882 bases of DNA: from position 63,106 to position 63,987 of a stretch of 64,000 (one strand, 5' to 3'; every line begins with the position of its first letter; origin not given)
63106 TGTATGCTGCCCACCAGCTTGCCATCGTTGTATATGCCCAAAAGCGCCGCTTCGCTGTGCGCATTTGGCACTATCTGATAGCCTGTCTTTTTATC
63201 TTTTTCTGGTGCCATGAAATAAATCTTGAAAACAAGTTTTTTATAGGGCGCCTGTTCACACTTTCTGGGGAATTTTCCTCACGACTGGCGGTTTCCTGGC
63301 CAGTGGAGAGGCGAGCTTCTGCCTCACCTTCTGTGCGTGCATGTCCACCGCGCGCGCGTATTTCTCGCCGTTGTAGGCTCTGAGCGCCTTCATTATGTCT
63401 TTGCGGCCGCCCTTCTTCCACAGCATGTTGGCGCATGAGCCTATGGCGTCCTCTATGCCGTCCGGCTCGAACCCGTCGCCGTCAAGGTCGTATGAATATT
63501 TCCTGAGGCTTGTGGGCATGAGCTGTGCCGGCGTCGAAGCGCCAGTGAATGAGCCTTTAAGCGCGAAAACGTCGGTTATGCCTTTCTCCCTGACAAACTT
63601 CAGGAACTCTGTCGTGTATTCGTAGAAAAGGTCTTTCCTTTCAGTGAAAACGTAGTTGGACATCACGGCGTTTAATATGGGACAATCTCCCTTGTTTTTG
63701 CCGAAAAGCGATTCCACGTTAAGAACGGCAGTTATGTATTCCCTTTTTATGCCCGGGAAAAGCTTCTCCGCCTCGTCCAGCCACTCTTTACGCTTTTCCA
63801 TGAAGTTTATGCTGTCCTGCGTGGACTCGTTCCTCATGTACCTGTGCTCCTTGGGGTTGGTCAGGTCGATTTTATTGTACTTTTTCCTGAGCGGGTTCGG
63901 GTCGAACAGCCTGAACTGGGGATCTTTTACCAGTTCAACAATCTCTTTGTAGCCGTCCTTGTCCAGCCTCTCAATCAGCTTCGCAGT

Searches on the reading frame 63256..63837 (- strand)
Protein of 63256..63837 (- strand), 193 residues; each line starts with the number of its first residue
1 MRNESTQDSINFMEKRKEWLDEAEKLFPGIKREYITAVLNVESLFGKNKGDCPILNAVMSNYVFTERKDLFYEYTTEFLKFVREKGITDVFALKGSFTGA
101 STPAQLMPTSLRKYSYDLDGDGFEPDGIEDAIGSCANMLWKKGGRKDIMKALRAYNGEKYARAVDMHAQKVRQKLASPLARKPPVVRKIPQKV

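Call 56: search_protein_families(library=pfam, proteins=[window:63256-63837:-], max_evalue=0.00001)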
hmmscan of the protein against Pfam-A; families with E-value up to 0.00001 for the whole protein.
window:63256-63837:- (193 aa): 1 family
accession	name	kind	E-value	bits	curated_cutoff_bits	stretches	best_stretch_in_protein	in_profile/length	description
PF13406.11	SLT_2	-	5e-27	95.3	24.3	1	3-155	60-214/292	Transglycosylase SLT domain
